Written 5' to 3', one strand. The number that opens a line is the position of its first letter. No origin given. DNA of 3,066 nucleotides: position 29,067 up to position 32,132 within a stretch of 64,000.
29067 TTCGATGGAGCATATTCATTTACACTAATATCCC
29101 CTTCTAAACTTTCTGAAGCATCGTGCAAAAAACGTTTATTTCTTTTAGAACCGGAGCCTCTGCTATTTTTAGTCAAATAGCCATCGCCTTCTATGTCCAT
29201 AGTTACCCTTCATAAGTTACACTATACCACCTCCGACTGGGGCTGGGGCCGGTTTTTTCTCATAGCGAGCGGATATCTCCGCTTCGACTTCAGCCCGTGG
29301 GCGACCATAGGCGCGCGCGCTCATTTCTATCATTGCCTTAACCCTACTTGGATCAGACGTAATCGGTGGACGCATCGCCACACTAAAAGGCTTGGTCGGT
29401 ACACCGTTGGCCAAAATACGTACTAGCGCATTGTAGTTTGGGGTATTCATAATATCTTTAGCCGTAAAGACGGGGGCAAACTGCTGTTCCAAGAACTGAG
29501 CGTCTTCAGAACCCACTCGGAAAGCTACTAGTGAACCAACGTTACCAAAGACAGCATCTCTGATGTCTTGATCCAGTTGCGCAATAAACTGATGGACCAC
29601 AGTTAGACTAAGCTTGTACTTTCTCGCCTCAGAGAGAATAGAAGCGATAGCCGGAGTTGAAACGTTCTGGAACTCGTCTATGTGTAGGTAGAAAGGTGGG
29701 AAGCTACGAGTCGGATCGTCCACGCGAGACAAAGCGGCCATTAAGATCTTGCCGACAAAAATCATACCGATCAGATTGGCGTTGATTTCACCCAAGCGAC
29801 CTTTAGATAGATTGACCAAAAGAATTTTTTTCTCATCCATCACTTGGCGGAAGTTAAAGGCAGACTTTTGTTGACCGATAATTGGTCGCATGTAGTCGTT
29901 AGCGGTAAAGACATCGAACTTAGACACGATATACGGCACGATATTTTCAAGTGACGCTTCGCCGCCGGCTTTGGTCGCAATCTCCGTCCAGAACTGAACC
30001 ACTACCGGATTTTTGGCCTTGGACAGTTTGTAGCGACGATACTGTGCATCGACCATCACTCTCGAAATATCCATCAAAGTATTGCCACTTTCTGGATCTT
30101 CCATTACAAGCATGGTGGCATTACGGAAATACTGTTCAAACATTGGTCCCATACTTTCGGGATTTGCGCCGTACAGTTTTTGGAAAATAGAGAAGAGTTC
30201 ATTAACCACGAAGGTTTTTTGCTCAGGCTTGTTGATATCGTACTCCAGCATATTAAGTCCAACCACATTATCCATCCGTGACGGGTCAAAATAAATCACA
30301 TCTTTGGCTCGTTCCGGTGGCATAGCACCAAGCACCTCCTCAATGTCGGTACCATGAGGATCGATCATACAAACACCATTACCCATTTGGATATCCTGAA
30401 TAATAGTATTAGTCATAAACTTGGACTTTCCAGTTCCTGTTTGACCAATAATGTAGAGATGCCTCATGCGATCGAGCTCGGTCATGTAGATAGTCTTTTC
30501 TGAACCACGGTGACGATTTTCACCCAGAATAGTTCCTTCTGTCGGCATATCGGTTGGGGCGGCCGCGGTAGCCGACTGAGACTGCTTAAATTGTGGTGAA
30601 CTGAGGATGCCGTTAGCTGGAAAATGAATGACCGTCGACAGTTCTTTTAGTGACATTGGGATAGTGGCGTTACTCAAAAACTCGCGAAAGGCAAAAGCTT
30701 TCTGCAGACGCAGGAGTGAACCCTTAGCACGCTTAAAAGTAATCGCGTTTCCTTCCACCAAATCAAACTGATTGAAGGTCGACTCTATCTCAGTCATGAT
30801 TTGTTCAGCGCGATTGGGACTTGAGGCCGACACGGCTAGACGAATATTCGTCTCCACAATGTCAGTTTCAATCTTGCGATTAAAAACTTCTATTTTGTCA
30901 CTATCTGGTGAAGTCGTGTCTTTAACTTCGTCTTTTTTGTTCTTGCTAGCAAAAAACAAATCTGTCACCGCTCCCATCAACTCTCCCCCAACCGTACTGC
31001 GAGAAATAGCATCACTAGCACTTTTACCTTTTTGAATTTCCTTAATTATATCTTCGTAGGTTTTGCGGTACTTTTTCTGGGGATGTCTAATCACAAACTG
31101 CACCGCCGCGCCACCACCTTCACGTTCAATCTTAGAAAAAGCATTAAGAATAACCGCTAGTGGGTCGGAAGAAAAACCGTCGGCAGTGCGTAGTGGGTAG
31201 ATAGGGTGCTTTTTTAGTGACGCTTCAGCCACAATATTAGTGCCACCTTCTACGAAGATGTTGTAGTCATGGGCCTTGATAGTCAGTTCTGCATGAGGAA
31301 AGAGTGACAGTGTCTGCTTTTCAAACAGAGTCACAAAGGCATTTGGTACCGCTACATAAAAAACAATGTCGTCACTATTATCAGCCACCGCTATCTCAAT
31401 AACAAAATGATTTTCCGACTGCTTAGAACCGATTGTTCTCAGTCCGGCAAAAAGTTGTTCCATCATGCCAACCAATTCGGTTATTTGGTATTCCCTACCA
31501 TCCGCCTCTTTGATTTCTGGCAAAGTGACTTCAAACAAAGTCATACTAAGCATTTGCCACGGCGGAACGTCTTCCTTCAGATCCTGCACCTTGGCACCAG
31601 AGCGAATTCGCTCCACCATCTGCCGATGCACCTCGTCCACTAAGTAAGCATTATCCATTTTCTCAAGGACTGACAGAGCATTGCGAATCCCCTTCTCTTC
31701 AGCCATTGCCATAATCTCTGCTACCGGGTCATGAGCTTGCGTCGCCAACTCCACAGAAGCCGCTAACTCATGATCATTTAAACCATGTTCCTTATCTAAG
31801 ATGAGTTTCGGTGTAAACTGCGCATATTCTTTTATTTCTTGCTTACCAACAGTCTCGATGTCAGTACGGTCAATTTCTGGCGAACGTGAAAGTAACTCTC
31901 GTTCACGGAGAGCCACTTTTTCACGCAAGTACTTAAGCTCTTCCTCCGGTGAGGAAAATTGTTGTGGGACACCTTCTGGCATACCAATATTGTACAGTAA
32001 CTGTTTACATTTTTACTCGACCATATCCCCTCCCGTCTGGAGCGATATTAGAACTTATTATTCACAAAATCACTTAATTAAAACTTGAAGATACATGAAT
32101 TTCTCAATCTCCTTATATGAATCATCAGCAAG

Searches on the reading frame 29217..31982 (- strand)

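Call 31: search_protein_families(library=pfam, proteins=[window:29217-31982:-], max_evalue=0.01)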
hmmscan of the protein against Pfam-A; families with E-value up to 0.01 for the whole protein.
window:29217-31982:- (921 aa): 3 families
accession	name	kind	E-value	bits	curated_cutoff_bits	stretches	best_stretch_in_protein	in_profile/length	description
PF01935.23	DUF87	-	1.1e-05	26.1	23.2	1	504-624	19-125/220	Helicase HerA, central domain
PF02534.20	T4SS-DNA_transf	-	2.6e-05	23.7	20.1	1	491-805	25-346/468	Type IV secretory system Conjugative DNA transfer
PF12696.13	TraG-D_C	-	2.8e-05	24.5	22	1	763-828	1-69/126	TraM recognition site of TraD and TraG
